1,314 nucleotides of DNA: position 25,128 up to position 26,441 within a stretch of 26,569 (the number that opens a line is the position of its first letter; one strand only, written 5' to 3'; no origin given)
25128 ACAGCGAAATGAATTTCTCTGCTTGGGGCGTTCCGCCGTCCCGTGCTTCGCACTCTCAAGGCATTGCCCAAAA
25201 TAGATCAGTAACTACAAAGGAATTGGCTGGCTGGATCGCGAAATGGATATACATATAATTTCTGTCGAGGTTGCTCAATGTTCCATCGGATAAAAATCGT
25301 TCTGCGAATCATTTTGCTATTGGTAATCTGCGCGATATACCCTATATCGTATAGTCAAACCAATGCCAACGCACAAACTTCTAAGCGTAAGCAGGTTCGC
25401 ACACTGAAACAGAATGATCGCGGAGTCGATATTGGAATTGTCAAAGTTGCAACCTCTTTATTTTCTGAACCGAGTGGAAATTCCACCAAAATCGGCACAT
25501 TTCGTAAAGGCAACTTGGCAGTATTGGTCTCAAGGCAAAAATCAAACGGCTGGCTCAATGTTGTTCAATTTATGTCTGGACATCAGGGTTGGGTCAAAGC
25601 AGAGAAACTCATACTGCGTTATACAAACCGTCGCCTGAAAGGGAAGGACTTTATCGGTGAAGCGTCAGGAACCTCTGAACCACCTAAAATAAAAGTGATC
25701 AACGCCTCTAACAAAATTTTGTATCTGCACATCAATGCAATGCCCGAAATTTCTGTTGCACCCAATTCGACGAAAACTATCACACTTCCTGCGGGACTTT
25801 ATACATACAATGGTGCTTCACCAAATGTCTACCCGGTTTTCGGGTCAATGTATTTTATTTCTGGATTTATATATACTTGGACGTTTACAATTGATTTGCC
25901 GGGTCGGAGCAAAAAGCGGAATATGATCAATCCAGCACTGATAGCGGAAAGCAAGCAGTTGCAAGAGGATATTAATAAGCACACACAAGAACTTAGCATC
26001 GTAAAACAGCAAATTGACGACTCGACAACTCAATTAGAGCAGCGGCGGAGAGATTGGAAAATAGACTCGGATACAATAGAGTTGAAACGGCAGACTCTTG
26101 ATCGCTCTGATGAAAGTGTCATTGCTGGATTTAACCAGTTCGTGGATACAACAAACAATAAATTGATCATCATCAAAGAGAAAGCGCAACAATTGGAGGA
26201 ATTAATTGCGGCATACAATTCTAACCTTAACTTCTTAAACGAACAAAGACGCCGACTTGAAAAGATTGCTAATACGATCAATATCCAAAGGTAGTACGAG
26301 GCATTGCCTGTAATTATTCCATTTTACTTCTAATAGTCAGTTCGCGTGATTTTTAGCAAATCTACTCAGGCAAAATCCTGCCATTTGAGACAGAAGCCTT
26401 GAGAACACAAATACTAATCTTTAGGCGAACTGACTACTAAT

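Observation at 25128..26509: AT-richer cargo gene bracketed by 55-bp near-perfect inverted repeats: a repeat-bounded non-autonomous cassette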

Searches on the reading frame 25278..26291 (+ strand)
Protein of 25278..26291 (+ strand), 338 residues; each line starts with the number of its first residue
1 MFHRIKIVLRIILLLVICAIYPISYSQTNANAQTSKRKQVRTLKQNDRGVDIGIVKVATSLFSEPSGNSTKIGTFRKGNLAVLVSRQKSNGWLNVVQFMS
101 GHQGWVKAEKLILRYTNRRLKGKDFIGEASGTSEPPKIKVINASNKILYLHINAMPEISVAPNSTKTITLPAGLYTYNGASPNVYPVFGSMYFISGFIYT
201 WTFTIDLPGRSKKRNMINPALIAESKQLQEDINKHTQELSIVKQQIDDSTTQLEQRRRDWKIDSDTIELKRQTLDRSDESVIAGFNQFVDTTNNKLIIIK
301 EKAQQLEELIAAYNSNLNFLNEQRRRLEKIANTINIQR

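Call 6: search_protein_families(library=pfam, proteins=[window:25278-26291:+], max_evalue=1)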
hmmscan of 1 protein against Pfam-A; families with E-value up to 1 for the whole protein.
window:25278-26291:+ (338 aa): 8 families
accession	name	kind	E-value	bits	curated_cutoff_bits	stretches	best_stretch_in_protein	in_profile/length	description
PF13256.11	DUF4047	-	0.0098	16.4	22.1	1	220-291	31-100/125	Domain of unknown function (DUF4047)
PF08239.17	SH3_3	-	0.016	15.8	27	1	60-108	4-50/54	Bacterial SH3 domain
PF16454.10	PI3K_P85_iSH2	-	0.029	14.4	31.5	1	227-276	7-56/161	Phosphatidylinositol 3-kinase regulatory subunit P85 inter-SH2 domain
PF21804.3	Transposase_29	-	0.1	11.2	27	1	219-300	398-477/562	Transposase protein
PF07926.17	TPR_MLP1_2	-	0.16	12.4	36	1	221-271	55-105/129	TPR/MLP1/MLP2-like protein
PF07653.23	SH3_2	-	0.18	12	21.8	1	74-111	17-52/55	Variant SH3 domain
PF10241.14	KxDL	-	0.36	11.6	27.2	0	292-334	28-71/86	Uncharacterized conserved protein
PF23735.1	KIF9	-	0.98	10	31.9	0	226-262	28-64/140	Kinesin-like protein KIF9 domain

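Call 12: find_homologous_proteins(query=window:25278-26291:+, max_evalue=0.001)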
Query window:25278-26291:+ (338 aa): 5 proteins with E <= 0.001 among 1717 candidates.
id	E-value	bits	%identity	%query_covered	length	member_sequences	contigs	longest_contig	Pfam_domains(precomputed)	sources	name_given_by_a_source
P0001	5.1e-218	740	100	100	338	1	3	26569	PF24161.2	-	-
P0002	2.5e-87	311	48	90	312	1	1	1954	-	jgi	jgi:hypothetical protein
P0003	1.4e-82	295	45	94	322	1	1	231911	-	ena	-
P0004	1.7e-80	288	43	96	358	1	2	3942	-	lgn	-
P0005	3.1e-68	248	42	95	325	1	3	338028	-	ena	-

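Call 14: find_encoding_contigs(protein=P0003, flank=6000, max_places=3)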
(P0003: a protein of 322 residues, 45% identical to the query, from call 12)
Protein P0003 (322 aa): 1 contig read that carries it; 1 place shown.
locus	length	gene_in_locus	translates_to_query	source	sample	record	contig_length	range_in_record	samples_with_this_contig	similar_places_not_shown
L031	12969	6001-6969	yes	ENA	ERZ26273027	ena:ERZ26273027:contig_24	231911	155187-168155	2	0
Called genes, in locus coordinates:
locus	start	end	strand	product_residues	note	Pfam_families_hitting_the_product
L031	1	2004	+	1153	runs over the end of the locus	PF08309:LVIVD (faint), PF09826:Beta_propel (faint)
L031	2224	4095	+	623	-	PF00533:BRCT, PF12738:PTCB-BRCT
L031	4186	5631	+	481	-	PF00078:RVT_1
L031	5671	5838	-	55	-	-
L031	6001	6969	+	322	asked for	-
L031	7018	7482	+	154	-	PF11969:DcpS_C (weak)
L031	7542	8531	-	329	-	PF00150:Cellulase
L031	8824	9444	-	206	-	PF04199:Cyclase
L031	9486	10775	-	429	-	PF00266:Aminotran_5, PF22580:KYNU_C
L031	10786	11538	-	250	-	PF06026:Rib_5-P_isom_A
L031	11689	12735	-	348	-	PF02401:LYTB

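Call 15: find_encoding_contigs(protein=P0005, flank=6000, max_places=3)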
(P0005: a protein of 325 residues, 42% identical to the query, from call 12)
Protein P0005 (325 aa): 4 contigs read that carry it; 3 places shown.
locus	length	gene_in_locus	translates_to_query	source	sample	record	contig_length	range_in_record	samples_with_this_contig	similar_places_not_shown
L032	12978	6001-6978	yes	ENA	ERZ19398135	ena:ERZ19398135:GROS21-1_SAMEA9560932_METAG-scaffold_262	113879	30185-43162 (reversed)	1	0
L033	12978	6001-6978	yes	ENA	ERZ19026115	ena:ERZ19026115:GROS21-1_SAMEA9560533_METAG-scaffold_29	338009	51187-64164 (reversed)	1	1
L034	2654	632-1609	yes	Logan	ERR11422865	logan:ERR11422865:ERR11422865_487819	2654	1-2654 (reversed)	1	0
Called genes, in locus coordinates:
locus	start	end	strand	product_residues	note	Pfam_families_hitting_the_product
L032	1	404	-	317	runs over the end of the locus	PF08331:QueG_DUF1730, PF13187:Fer4_9 (faint), PF12838:Fer4_7 (weak), PF13484:Fer4_16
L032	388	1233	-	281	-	PF00398:RrnaAD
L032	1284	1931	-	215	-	PF07501:G5 (weak), PF06725:3D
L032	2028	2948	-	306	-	PF00730:HhH-GPD (weak)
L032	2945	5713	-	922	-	PF00330:Aconitase, PF00694:Aconitase_C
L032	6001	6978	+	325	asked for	-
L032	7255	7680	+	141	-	-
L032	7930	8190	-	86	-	-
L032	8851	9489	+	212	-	-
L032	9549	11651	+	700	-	-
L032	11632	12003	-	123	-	PF04237:YjbR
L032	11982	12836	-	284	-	PF20434:BD-FAE, PF07859:Abhydrolase_3 (weak)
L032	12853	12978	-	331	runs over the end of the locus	PF07676:PD40 (faint), PF26549:Tricorn_N, PF26550:Tricorn_2nd (weak)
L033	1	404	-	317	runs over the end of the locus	PF08331:QueG_DUF1730, PF13187:Fer4_9 (faint), PF12838:Fer4_7 (weak), PF13484:Fer4_16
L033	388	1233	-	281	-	PF00398:RrnaAD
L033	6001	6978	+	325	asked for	-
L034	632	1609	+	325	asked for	-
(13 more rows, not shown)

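Call 16: find_encoding_contigs(protein=P0001, flank=10000, max_places=5)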
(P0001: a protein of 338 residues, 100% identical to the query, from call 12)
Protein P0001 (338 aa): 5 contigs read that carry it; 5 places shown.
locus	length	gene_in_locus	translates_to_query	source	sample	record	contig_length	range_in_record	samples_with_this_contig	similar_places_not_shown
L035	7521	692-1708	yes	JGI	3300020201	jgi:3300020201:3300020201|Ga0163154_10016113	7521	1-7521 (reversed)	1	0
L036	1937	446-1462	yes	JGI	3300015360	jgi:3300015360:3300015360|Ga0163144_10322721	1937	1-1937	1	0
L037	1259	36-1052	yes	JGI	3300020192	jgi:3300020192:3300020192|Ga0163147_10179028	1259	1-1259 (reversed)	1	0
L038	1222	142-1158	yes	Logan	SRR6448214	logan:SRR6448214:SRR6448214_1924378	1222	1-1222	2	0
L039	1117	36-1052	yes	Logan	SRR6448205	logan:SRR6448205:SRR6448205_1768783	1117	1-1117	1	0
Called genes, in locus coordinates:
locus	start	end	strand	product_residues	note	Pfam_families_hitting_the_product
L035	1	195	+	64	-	?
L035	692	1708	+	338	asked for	PF24161:CCDC39 (weak)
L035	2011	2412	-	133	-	PF01844:HNH, PF13395:HNH_4 (weak)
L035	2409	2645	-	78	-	-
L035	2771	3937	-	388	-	PF04055:Radical_SAM, PF19288:CofH_C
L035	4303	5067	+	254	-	PF09369:MZB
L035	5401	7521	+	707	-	?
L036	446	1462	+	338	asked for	PF24161:CCDC39 (weak)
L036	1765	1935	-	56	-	?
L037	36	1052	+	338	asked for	PF24161:CCDC39 (weak)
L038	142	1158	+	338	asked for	PF24161:CCDC39 (weak)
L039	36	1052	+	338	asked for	PF24161:CCDC39 (weak)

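Call 25: search_protein_families(library=ncbifam, proteins=[window:25278-26291:+, L035:2011-2409:-, L035:2409-2642:-], max_evalue=0.01)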
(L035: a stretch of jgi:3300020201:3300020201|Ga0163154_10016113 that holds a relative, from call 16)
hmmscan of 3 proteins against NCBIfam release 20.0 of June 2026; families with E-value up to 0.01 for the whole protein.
window:25278-26291:+ (338 aa): 0 families

L035:2011-2409:- (132 aa): 3 families
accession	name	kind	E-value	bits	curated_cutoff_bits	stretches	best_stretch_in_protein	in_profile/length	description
NF040563.1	guided_IscB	equivalog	5.6e-08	32.3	175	1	7-61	187-237/314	RNA-guided endonuclease IscB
NF049971.1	CRISPR_Cas9d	exception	0.00037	19.2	375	1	9-63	542-597/986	type II CRISPR RNA-guided endonuclease Cas9d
TIGR01865.2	cas_Csn1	equivalog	0.0012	17.1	100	1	12-64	573-629/1070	type II CRISPR RNA-guided endonuclease Cas9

L035:2409-2642:- (77 aa): 0 families

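Call 29: find_encoding_contigs(protein=P0004, flank=3000, max_places=3)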
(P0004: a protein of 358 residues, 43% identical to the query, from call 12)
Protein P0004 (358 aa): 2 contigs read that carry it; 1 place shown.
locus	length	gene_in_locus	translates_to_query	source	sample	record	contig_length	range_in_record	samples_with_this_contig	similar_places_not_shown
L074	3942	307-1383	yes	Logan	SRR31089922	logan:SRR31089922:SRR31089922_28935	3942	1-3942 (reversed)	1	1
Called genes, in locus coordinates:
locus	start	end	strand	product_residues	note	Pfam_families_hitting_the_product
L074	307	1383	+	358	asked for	-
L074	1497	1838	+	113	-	-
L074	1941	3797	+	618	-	PF00753:Lactamase_B (weak), PF12706:Lactamase_B_2 (weak)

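Call 30: find_encoding_contigs(protein=P0002, flank=3000, max_places=3)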
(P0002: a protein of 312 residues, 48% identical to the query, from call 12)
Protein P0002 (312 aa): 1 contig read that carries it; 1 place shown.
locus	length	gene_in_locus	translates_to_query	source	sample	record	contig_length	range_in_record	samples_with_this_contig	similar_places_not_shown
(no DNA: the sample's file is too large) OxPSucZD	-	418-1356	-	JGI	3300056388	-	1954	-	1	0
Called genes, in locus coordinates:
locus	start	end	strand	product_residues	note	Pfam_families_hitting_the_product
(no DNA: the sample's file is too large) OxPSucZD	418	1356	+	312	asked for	-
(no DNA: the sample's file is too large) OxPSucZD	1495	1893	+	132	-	-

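Call 67: find_encoding_contigs(protein=L035:2011-2409:-, flank=6000, max_places=10)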
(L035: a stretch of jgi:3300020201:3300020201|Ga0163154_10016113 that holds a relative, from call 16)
Protein L035:2011-2409:- (132 aa): no gene with exactly this product is on record in the collection.

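Call 68: find_encoding_contigs(protein=L035:2014-2412:-, flank=6000, max_places=10)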
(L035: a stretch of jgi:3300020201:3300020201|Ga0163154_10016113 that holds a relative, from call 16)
Protein L035:2014-2412:- (133 aa): 3 contigs read that carry it; 3 places shown.
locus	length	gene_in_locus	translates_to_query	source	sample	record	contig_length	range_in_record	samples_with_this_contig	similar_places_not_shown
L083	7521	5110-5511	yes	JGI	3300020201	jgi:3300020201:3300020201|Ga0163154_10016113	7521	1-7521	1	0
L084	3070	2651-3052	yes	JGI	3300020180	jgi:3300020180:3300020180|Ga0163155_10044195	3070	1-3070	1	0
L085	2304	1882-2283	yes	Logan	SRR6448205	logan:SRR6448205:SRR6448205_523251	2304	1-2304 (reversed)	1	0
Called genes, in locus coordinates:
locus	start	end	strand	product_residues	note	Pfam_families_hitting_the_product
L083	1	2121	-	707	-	?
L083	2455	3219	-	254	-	PF09369:MZB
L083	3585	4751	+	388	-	PF04055:Radical_SAM, PF19288:CofH_C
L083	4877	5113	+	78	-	-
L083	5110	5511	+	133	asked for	PF01844:HNH, PF13395:HNH_4 (weak)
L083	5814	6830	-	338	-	PF24161:CCDC39 (weak)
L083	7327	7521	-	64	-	?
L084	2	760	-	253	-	?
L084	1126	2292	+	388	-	PF04055:Radical_SAM, PF19288:CofH_C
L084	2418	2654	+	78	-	-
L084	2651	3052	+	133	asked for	PF01844:HNH, PF13395:HNH_4 (weak)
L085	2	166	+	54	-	?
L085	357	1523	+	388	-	PF04055:Radical_SAM, PF19288:CofH_C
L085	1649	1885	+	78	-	-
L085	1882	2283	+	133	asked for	PF01844:HNH, PF13395:HNH_4 (weak)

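Call 72: predict_structure(alignment_id=A4)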
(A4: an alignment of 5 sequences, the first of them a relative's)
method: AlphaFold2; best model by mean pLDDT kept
length: 338 residues; sequences in the alignment: 5
mean_pLDDT: 63.6   pTM: 0.37
mean pLDDT of the five models: 63.6, 61.8, 56.6, 56.0, 54.8
residues with pLDDT >= 90: 72; 70-90: 71; 50-70: 85; < 50: 110
segments of 3 or more residues with pLDDT < 50: 1-4, 18-50, 80-82, 113-135, 172-214
pLDDT, mean of each block of 10 residues (from residue 1): 51 51 33 34 35 60 80 64 55 63 68 44 33 49 58 61 70 42 29 30 34 56 77 84 93 96 95 91 95 96 95 91 85 62
secondary structure, 60 per line:
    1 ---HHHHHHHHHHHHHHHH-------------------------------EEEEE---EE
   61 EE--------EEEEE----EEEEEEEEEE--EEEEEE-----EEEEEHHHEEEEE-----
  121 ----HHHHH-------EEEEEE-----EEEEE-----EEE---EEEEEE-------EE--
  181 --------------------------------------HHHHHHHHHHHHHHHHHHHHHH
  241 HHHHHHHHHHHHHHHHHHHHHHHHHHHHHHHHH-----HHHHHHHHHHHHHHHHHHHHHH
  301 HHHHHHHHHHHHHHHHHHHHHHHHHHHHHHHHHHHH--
elements in order: H4-19 E51-55 E59-62 E71-75 E80-89 E92-97 E103-107 E111-115 H125-129 E137-142 E148-152 E158-160 E164-169 H219-273 H279-336
